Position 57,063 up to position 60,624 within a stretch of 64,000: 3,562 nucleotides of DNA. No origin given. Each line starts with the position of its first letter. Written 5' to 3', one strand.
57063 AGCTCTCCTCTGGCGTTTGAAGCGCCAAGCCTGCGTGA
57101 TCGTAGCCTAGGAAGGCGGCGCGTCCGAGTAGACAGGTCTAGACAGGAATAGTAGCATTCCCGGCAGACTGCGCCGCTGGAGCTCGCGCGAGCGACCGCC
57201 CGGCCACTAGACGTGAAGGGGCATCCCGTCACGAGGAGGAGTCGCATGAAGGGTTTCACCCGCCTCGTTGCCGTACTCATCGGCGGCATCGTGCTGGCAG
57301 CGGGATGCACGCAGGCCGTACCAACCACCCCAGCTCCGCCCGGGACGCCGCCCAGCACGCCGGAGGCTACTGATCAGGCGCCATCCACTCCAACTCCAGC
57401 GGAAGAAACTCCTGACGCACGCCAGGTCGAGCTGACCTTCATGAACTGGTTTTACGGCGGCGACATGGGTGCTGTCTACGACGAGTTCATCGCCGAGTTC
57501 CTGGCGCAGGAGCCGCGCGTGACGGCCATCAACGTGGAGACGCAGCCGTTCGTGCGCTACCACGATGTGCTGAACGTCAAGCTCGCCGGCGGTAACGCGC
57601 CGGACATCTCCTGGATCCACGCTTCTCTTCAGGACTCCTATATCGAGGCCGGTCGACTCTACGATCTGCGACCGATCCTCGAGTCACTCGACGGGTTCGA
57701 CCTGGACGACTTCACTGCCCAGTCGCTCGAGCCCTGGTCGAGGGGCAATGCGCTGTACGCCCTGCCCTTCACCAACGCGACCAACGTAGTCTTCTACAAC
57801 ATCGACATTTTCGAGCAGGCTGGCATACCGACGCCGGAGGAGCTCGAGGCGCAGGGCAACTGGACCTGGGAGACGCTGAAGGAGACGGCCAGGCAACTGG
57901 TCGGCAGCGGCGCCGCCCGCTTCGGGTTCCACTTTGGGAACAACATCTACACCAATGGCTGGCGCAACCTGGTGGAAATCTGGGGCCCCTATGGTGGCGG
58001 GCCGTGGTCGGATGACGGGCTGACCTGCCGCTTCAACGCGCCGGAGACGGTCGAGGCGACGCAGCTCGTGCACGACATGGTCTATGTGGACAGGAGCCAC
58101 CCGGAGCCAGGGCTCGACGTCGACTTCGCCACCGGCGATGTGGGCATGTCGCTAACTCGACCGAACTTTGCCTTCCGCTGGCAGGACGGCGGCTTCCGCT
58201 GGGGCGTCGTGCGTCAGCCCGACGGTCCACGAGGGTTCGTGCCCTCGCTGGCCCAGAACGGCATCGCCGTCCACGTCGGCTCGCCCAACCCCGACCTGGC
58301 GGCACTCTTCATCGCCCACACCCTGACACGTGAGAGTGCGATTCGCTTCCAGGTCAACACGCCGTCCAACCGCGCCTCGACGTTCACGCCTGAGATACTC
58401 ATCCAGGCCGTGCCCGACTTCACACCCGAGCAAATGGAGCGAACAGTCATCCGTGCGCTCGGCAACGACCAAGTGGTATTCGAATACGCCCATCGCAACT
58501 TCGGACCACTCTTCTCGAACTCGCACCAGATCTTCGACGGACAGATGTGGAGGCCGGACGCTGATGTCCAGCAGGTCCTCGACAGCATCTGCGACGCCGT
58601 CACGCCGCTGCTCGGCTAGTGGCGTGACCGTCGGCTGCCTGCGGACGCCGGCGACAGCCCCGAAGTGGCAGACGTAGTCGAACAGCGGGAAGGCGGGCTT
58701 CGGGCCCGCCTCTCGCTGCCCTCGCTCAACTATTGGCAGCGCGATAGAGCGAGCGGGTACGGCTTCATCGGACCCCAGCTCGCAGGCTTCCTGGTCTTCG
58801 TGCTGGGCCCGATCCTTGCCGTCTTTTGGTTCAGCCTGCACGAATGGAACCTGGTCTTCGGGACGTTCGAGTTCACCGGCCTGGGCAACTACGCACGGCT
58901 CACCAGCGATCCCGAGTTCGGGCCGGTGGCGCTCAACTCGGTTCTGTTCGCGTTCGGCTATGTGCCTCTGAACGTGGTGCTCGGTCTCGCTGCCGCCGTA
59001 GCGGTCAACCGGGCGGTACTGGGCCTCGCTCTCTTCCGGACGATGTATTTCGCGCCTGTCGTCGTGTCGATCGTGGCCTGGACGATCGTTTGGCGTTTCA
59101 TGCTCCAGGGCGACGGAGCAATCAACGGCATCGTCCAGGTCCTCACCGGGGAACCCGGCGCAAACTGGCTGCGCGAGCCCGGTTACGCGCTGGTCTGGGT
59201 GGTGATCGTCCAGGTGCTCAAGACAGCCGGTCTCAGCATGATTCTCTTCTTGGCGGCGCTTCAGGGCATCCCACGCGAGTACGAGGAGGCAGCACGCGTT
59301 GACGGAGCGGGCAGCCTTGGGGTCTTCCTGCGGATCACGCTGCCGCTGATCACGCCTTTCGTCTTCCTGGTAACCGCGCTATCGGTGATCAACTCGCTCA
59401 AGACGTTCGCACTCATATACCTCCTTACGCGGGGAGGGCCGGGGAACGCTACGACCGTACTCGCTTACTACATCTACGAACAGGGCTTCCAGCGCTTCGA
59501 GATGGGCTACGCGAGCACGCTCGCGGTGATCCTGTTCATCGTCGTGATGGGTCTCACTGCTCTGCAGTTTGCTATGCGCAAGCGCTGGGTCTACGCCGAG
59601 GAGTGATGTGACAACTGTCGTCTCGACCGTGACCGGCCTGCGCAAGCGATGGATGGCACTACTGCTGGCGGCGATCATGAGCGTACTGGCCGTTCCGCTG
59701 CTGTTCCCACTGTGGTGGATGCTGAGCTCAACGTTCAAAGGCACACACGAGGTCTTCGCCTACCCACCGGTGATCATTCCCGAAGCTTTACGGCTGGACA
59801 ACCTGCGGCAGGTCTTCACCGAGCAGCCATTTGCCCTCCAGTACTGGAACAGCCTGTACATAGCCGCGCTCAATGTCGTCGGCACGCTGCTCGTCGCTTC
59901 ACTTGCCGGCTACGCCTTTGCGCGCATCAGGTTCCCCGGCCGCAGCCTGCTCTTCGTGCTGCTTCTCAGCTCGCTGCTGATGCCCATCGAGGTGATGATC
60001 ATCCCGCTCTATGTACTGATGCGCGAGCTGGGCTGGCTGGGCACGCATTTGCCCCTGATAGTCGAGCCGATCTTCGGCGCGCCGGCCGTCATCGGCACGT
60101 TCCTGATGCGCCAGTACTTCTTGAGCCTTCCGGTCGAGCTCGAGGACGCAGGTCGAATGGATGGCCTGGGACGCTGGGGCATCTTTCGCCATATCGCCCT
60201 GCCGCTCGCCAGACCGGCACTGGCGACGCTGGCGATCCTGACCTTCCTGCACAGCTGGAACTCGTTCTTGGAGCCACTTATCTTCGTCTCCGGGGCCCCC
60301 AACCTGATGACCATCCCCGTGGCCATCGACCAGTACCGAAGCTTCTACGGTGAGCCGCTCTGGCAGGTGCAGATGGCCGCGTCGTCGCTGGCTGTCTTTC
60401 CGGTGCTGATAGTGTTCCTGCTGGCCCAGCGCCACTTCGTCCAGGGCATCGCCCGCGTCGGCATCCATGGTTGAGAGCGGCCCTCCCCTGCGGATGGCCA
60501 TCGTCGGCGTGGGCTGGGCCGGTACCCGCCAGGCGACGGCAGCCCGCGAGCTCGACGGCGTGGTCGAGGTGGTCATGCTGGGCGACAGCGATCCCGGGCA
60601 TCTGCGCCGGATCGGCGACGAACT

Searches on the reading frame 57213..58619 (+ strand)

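Call 22: search_protein_families(library=pfam, proteins=[window:57213-58619:+], max_evalue=0.00001)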
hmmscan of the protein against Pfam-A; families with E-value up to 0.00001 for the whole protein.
window:57213-58619:+ (468 aa): 2 families
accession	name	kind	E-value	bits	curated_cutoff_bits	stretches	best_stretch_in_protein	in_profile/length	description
PF01547.30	SBP_bac_1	-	3.3e-23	83.6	26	1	86-372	7-302/307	Bacterial extracellular solute-binding protein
PF13416.11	SBP_bac_8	-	7.3e-22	78.9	27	1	93-376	3-249/279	Bacterial extracellular solute-binding protein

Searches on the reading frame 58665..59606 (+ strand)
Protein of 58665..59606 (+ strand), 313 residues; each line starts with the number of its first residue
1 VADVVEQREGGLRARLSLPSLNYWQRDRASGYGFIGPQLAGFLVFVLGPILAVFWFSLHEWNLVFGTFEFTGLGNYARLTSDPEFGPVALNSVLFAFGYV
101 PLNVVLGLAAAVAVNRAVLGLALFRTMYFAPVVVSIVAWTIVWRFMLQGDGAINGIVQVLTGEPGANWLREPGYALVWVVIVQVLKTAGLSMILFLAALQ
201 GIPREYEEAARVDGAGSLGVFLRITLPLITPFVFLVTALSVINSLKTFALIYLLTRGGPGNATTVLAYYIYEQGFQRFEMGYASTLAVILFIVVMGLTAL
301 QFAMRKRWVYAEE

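Call 22: search_protein_families(library=pfam, proteins=[window:58665-59606:+], max_evalue=0.00001)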
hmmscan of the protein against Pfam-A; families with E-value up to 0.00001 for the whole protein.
window:58665-59606:+ (313 aa): 1 family
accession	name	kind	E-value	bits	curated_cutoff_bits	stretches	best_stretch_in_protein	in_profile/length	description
PF00528.27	BPD_transp_1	-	7.5e-18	65.3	26.4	1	104-297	2-173/184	Binding-protein-dependent transport system inner membrane component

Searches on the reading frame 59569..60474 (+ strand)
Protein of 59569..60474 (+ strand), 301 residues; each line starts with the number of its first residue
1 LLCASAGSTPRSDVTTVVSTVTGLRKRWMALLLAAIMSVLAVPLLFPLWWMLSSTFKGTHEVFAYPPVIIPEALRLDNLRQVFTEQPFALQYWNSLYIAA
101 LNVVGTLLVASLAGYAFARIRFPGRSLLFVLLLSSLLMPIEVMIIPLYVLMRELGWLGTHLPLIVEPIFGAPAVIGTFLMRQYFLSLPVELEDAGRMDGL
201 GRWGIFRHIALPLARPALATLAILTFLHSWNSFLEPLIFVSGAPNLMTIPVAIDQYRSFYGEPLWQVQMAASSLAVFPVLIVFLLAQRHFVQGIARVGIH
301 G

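Call 23: search_protein_families(library=pfam, proteins=[window:59569-60474:+], max_evalue=0.00001)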
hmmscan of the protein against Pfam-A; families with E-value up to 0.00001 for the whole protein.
window:59569-60474:+ (301 aa): 1 family
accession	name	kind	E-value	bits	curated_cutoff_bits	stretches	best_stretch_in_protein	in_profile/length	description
PF00528.27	BPD_transp_1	-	1.1e-17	64.8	26.4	1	112-295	3-183/184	Binding-protein-dependent transport system inner membrane component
